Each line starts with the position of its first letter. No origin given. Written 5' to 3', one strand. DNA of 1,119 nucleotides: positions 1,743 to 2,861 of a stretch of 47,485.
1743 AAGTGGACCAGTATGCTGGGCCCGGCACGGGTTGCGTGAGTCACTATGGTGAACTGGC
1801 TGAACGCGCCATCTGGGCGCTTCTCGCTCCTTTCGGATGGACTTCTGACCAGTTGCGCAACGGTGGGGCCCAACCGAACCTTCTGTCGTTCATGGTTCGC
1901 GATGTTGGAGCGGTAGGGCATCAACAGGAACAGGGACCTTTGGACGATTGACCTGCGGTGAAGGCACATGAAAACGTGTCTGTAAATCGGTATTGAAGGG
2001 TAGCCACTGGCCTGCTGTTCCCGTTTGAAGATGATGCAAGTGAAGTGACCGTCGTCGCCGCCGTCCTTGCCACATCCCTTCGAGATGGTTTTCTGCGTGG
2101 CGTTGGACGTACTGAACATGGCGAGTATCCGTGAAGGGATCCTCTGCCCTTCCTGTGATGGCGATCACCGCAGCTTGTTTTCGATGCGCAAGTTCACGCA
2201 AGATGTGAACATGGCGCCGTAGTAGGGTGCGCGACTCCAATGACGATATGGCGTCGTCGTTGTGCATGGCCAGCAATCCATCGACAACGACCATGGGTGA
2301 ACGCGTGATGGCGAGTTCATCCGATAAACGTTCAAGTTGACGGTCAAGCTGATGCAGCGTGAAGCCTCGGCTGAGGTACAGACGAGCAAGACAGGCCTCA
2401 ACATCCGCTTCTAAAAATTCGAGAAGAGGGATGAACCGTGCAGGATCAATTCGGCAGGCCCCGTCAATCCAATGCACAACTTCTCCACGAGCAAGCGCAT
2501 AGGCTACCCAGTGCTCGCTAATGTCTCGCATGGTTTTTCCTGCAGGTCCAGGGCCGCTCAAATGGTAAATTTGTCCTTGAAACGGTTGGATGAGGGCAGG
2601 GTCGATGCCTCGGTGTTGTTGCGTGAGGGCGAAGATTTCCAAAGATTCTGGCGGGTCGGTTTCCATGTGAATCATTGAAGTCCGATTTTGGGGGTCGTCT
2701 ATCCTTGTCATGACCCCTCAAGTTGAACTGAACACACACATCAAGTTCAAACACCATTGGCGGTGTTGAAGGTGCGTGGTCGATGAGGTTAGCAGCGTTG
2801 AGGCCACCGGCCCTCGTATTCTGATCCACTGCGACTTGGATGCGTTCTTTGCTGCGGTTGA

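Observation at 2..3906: A divergent PolB, an orphan RecA-fold ATPase and DinB lie together: candidate archaeal damage-tolerance or mutagenesis module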

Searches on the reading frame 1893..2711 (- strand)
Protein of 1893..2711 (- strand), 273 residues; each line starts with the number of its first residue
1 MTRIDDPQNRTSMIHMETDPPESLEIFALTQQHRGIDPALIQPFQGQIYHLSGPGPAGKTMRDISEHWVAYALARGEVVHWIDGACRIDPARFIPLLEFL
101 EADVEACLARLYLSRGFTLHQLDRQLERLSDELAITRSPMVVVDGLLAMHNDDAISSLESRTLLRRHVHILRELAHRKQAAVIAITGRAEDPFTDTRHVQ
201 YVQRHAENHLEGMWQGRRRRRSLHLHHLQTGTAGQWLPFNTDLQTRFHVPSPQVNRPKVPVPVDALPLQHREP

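Call 4: search_protein_families(library=pfam, proteins=[window:1893-2711:-], max_evalue=0.1)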
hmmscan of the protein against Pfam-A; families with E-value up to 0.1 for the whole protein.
window:1893-2711:- (273 aa): 1 family
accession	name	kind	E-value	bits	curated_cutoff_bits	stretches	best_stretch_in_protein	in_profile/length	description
PF08423.17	Rad51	-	0.00026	20.8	22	1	79-184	63-171/244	Rad51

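Call 5: search_protein_families(library=ncbifam, proteins=[window:1893-2711:-], max_evalue=0.1)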
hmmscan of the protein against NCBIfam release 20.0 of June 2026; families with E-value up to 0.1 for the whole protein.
window:1893-2711:- (273 aa): 4 families
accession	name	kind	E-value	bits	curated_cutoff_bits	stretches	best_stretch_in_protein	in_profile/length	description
TIGR02237.1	recomb_radB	equivalog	4.6e-06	26.6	172.4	1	46-184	12-145/210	DNA repair and recombination protein RadB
TIGR02238.1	recomb_DMC1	equivalog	0.0019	17.4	447.7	1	74-183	129-241/314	meiotic recombinase Dmc1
NF003301.0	PRK04301.1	equivalog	0.021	14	259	1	79-184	138-247/316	DNA repair and recombination protein RadA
TIGR02239.1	recomb_RAD51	equivalog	0.03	13.4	478.05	1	81-183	135-240/316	DNA repair protein RAD51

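Call 6: search_solved_structures(query=window:1893-2711:-, max_evalue=10, show_alignments=2)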
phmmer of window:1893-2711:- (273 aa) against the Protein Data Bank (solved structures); distinct sequences matched with E-value up to 10: 7.
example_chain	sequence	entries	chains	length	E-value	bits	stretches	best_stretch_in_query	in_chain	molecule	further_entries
7ej6_B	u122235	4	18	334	0.00013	24.9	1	79-192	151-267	HLJ1_G0016300.mRNA.1.CDS.1 | Meiotic recombination protein DMC1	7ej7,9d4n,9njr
7qv8_A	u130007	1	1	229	0.13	15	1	76-183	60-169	DNA repair protein RAD51 homolog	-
9d46_C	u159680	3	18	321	0.4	13.4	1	81-183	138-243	DNA repair protein RAD51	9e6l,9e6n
1szp_A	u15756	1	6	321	0.41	13.4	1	81-183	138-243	DNA repair protein RAD51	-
9b2d_C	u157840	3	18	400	0.65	12.7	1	81-183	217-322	DNA repair protein RAD51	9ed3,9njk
3lda_A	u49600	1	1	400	0.66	12.7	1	81-183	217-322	DNA repair protein RAD51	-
9q2c_G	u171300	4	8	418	0.7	12.6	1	81-183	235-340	DNA repair protein RAD51 homolog | DNA repair protein RAD51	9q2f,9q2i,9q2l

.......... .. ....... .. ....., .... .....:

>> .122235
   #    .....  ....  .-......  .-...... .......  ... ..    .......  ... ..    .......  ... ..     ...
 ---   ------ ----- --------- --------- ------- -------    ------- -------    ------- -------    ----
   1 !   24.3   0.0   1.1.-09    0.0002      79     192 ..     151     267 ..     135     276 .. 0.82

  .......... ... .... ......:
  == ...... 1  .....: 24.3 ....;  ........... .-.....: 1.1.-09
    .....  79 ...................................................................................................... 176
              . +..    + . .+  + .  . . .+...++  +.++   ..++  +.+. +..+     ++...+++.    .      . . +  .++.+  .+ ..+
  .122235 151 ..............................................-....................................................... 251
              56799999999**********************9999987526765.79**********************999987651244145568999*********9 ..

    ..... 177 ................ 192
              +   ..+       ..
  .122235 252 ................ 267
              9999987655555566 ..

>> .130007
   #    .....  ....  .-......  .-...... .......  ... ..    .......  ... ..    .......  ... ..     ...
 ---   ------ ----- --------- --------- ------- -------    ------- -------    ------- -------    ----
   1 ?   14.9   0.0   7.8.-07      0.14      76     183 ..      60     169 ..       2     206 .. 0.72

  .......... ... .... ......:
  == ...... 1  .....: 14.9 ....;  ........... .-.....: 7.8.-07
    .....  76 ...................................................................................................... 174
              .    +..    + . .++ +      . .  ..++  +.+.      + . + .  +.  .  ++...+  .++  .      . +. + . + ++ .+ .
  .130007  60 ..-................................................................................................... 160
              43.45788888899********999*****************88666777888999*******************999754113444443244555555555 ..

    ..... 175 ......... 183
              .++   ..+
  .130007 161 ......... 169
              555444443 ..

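Call 8: find_homologous_proteins(query=window:1893-2711:-, max_evalue=0.001)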
Query window:1893-2711:- (273 aa): 78 proteins with E <= 0.001 among 2316 candidates.
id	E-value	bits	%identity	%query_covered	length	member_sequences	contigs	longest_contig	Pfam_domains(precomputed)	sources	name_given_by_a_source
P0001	1.4e-173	594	100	96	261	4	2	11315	-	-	-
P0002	1.1e-147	509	87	96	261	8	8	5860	-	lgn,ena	-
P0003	1.6e-125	436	75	96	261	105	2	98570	-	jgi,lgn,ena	-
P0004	2.4e-122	426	73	96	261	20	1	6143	-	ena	-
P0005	4.6e-105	369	63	99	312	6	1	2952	PF08423.18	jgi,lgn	jgi:hypothetical protein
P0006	7.3e-104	365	67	91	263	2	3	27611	-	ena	-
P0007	1.0e-103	365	63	95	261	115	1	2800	PF08423.18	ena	-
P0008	1.3e-103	364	64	95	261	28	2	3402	PF08423.18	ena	-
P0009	4.6e-103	363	66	90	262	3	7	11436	-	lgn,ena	-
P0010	7.0e-103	362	66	90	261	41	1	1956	PF08423.18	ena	-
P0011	7.1e-103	362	69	88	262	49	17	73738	-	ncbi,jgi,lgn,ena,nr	ncbi:MAG: hypothetical protein VYA57_00390 [Candidatus Thermoplasmatota archaeon]|nr:hypothetical pr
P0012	3.5e-102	360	64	95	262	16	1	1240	-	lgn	-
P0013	6.5e-102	359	62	100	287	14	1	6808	PF08423.18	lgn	-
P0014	2.1e-101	357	64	96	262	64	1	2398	-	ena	-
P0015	1.0e-100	355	64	95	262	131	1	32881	-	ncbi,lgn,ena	-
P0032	4.6e-78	281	52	95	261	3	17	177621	PF08423.18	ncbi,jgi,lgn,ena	jgi:hypothetical protein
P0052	3.4e-65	238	52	82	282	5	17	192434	PF08423.18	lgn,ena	-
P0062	9.1e-33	132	44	60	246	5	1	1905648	-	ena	-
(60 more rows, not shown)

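Call 9: find_encoding_contigs(protein=P0062, flank=8000, max_places=3)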
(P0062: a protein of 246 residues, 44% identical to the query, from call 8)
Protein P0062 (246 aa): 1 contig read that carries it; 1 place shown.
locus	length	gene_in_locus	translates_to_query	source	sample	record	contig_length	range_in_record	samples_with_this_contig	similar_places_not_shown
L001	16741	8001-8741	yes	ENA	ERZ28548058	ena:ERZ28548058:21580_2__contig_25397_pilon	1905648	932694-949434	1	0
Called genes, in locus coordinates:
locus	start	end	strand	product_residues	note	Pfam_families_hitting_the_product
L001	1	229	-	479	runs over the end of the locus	-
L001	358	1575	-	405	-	-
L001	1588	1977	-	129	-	PF03626:COX4_pro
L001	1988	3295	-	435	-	PF00510:COX3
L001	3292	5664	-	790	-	PF00115:COX1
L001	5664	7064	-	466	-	PF00116:COX2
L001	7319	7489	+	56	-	-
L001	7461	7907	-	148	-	PF01047:MarR (weak), PF13404:HTH_AsnC-type, PF13412:HTH_24, PF18024:HTH_50 (weak), PF01037:AsnC_trans_reg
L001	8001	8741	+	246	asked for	-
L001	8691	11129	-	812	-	PF00136:DNA_pol_B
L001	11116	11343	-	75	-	PF26485:DUF8156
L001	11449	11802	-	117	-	-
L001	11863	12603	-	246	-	-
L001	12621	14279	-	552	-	PF01189:Methyltr_RsmB-F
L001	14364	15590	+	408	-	-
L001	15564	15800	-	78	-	-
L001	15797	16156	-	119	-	-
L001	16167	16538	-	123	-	-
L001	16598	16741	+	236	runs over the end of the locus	PF14520:HHH_5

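Call 10: find_encoding_contigs(protein=P0032, flank=8000, max_places=3)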
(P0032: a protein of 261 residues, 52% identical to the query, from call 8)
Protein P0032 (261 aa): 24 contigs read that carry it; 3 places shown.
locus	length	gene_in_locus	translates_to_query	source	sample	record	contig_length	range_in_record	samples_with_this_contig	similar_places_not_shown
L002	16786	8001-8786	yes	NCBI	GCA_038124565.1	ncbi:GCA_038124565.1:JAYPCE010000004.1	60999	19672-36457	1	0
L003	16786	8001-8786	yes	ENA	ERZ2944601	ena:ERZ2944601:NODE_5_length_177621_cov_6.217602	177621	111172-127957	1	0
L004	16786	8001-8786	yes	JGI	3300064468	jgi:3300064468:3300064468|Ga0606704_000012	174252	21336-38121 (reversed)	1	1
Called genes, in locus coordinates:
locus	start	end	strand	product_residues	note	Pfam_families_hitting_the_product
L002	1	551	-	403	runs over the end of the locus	PF00155:Aminotran_1_2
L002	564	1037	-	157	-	PF01878:EVE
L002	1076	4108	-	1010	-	PF03176:MMPL, PF12349:Sterol-sensing (weak), PF03176:MMPL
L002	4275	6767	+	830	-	PF00133:tRNA-synt_1, PF09334:tRNA-synt_1g, PF08264:Anticodon_1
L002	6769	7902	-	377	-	PF00817:IMS, PF11798:IMS_HHH (weak), PF14520:HHH_5 (weak), PF11799:IMS_C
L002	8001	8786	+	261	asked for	PF08423:Rad51 (weak)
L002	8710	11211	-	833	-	PF00136:DNA_pol_B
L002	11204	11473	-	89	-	PF26485:DUF8156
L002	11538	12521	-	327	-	PF00389:2-Hacid_dh, PF02826:2-Hacid_dh_C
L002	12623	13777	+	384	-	-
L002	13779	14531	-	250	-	PF00753:Lactamase_B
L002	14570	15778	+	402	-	PF02646:RmuC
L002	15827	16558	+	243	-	PF00293:NUDIX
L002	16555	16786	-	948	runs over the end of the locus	PF01411:tRNA-synt_2c, PF07973:tRNA_SAD, PF02272:DHHA1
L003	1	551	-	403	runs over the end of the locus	PF00155:Aminotran_1_2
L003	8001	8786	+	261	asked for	PF08423:Rad51 (weak)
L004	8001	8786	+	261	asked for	PF08423:Rad51 (weak)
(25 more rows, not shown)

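Call 11: find_encoding_contigs(protein=P0052, flank=8000, max_places=3)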
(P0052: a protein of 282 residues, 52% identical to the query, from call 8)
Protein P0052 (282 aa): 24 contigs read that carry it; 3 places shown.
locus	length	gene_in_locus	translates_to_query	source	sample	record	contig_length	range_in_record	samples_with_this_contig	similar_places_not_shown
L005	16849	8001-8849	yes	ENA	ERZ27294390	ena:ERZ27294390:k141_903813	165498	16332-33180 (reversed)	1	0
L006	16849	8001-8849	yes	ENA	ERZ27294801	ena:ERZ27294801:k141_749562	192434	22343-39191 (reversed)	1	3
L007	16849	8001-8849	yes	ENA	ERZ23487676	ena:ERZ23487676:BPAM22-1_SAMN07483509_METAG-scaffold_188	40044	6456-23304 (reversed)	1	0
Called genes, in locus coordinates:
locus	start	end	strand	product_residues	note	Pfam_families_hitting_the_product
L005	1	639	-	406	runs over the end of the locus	PF00155:Aminotran_1_2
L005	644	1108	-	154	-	PF01878:EVE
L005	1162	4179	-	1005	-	PF03176:MMPL, PF12349:Sterol-sensing (weak), PF03176:MMPL (weak)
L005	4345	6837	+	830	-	PF00133:tRNA-synt_1, PF09334:tRNA-synt_1g, PF08264:Anticodon_1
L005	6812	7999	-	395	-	PF00817:IMS, PF11799:IMS_C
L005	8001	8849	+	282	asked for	PF08423:Rad51 (weak)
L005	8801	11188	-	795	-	PF00136:DNA_pol_B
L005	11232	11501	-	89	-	PF26485:DUF8156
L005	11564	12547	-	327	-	PF00389:2-Hacid_dh, PF02826:2-Hacid_dh_C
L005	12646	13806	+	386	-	-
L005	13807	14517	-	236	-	PF00753:Lactamase_B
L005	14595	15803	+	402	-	PF02646:RmuC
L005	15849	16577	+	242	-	PF00293:NUDIX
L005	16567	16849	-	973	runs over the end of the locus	PF01411:tRNA-synt_2c, PF07973:tRNA_SAD, PF02272:DHHA1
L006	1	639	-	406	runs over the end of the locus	PF00155:Aminotran_1_2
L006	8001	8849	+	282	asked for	PF08423:Rad51 (weak)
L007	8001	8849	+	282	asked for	PF08423:Rad51 (weak)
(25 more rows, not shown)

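Call 28: find_related_loci(query=A1, collection=genome_contigs, flank=8000)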
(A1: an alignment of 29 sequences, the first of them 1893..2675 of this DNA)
Query A1 (261 aa) in genome_contigs; peptide patterns used: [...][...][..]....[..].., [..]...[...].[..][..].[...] (x = any residue, [..] = any of these).
176 stretches matched a pattern; 139 encode a relative of the query (tblastn E <= 1e-3); the best 80 are kept; 79 distinct loci.
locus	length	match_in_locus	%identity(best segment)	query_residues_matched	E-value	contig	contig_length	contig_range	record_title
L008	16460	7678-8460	76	1-261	2e-123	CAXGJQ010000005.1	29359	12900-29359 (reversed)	MAG TPA_asm: uncultured Candidatus Poseidoniales archaeon isolate ERR315856_concoct_3 genome assembly, contig: ERZ677869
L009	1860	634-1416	75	1-261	6e-130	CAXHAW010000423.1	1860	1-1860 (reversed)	MAG TPA_asm: uncultured bacterium isolate SRR12479734_concoct_61 genome assembly, contig: ERZ4873826.11417, whole genome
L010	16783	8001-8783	73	1-261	5e-118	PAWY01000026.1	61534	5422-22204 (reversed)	MAG: Methanobacteriota archaeon isolate SAT1329 159363, whole genome shotgun sequence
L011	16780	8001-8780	63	1-260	3e-107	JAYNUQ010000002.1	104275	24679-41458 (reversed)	MAG: Candidatus Poseidoniales archaeon isolate 139536_S27_maxbin_bins.tsv.039 NODE_45_length_104275_cov_10.538227, whole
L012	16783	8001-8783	64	1-260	4e-105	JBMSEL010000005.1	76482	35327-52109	MAG: Poseidonia sp. isolate CJ_V4_S10_100percent_par_metabat.106 NODE_111_length_76482_cov_10.222526, whole genome shotg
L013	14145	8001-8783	64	1-260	1e-104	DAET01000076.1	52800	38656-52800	MAG TPA_asm: Euryarchaeota archaeon UBA486 UBA486_contig_10184, whole genome shotgun sequence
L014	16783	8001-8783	64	1-260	6e-105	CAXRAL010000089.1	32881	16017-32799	MAG: Candidatus Poseidoniaceae archaeon isolate YZ09aB_8.77 genome assembly, contig: k141_287426, whole genome shotgun s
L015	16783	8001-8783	64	1-260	2e-104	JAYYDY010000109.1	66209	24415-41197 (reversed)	MAG: Thermoplasmatota archaeon isolate XS_MAG49 XS_MAG49_0110, whole genome shotgun sequence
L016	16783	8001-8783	64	1-260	2e-103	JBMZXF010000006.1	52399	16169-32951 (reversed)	MAG: Poseidonia sp. isolate ME_XS_2302_4_bin_75 ME_XS_2302_4_bin_75_5, whole genome shotgun sequence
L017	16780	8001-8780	64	1-260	5e-103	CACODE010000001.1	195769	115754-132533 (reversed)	MAG: uncultured Candidatus Poseidoniales archaeon isolate AH-287-P07 genome assembly, contig: AH-287-P07_NODE_1, whole g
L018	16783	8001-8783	64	1-260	3e-103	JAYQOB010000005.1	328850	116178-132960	MAG: Candidatus Poseidoniales archaeon isolate SD4486_NP_concoct_bins.tsv.099_sub contig_7005_pilon, whole genome shotgu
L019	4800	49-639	88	65-261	3e-102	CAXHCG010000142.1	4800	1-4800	MAG TPA_asm: uncultured Candidatus Poseidoniales archaeon isolate SRR12479975_maxbin2_4 genome assembly, contig: ERZ4874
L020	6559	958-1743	64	1-261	7e-100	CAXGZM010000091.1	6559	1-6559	MAG TPA_asm: uncultured euryarchaeote isolate SRR12479814_binner13_Refined_2 genome assembly, contig: ERZ4874012.783, wh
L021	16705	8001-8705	66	25-260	1e-99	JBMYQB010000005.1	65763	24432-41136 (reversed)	MAG: Poseidonia sp. isolate ME_XS_2305_bin_45 ME_XS_2305_bin_45_4, whole genome shotgun sequence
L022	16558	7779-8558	63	1-260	7e-99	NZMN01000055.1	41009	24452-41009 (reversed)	MAG: Methanobacteriota archaeon isolate IN1219 37373, whole genome shotgun sequence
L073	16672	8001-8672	37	10-232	8e-41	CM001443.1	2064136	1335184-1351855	MAG: uncultured Candidatus Poseidoniales archaeon isolate MG-II chromosome, whole genome shotgun sequence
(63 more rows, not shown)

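Call 55: predict_structure(alignment_id=A1)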
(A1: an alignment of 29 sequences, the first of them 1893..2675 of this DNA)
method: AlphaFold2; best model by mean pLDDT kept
length: 261 residues; sequences in the alignment: 29
mean_pLDDT: 82.9   pTM: 0.76
mean pLDDT of the five models: 82.9, 82.4, 81.8, 81.7, 81.3
residues with pLDDT >= 90: 156; 70-90: 47; 50-70: 25; < 50: 33
segments of 3 or more residues with pLDDT < 50: 1-14, 243-246, 248-261
pLDDT, mean of each block of 10 residues (from residue 1): 44 53 82 95 89 95 97 88 93 97 91 95 96 90 93 97 96 84 86 95 90 93 77 56 47 41 33
secondary structure, 60 per line:
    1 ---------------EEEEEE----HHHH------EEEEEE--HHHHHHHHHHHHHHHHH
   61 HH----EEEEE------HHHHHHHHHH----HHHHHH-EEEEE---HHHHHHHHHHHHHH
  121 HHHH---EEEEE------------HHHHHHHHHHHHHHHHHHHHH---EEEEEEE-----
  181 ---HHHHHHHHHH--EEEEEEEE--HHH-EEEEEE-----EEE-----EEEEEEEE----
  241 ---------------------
elements in order: E16-21 H26-29 E36-41 H44-62 E67-71 H78-87 H92-97 E99-103 H107-124 E128-132 H145-165 E169-175 H184-193 E196-203 E210-215 E221-223 E229-236

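Call 58: fold_search(model_id=the predicted structure, library=pdb)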
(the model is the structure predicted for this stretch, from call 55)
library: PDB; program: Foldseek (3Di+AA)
matches with E <= 10: 1848; with E <= 0.001: 719
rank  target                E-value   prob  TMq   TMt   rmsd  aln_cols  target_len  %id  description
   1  9d4n_A                6.0e-12  1.00  0.63  0.54   5.1       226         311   19  The cryo-EM structure of the yeast Dmc1 filament bound to ssDNA in the presence of ATP (released 2025-01-22)
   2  9q25_G                7.2e-12  1.00  0.62  0.54   4.2       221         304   17  DX2-CX3-RAD51 in the closed state (released 2026-03-04)
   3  9svx_E                1.4e-11  1.00  0.60  0.51   5.1       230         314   16  XRCC3-RAD51C-RAD51D-XRCC2 (XRCC3 complex) capping a RAD51 filament on single stranded DNA (released 2025-11-26)
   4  5nwl_A                2.2e-11  1.00  0.60  0.52   4.7       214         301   16  Crystal structure of a human RAD51-ATP filament. (released 2018-03-07)
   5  1pzn_B                2.3e-11  1.00  0.59  0.65   3.4       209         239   15  Rad51 (RadA) (released 2003-09-09)
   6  5fpk_A                2.7e-11  1.00  0.60  0.68   5.4       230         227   15  MONOMERIC RADA IN COMPLEX WITH FATA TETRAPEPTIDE (released 2016-03-30)
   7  1pzn_G                2.8e-11  1.00  0.59  0.65   3.1       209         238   16  Rad51 (RadA) (released 2003-09-09)
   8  9q29_L                2.8e-11  1.00  0.62  0.53   3.5       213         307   17  DX2-CX3 structure capping RAD51 filament (released 2026-03-04)
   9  6tuu_A                2.8e-11  1.00  0.59  0.71   5.1       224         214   15  Leishmania infantum Rad51 surrogate LiRadA10 in complex with 5,6,7,8-tetrahydro-2-naphthoic acid (released 2021-01-27)
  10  5fov_A                2.8e-11  1.00  0.60  0.68   5.4       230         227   15  HUMANISED MONOMERIC RADA IN COMPLEX WITH FHTG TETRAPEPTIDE (released 2016-03-30)
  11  6tuu_C                2.8e-11  1.00  0.60  0.69   5.2       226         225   15  Leishmania infantum Rad51 surrogate LiRadA10 in complex with 5,6,7,8-tetrahydro-2-naphthoic acid (released 2021-01-27)
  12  5nwl_H                3.4e-11  1.00  0.61  0.54   4.4       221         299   16  Crystal structure of a human RAD51-ATP filament. (released 2018-03-07)
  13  5nwl_F                3.4e-11  1.00  0.62  0.55   4.4       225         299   16  Crystal structure of a human RAD51-ATP filament. (released 2018-03-07)
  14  9q29_G                3.4e-11  1.00  0.61  0.52   5.0       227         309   17  DX2-CX3 structure capping RAD51 filament (released 2026-03-04)
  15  8faz_D                3.8e-11  1.00  0.63  0.55   4.7       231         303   17  Cryo-EM structure of the human BCDX2 complex (released 2023-06-21)
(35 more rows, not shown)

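Call 62: search_protein_families(library=pfam, proteins=[L002:11207-11473:-], max_evalue=0.00001)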
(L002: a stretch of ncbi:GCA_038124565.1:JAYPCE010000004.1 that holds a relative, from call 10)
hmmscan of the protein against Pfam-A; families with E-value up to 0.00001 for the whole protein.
L002:11207-11473:- (89 aa): 0 families

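Call 74: search_protein_families(library=pfam, proteins=[L073:11147-11431:-], max_evalue=0.1)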
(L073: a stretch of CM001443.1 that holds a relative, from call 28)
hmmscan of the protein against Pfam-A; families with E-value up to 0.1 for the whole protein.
L073:11147-11431:- (94 aa): 2 families
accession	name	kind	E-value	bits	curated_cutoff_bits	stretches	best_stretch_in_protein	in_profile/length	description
PF00441.29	Acyl-CoA_dh_1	-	0.059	13.9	22.4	1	30-85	27-82/150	Acyl-CoA dehydrogenase, C-terminal domain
PF23179.1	bHLH_INO2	-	0.084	13.5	23.4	0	27-69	20-59/74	INO2 bHLH domain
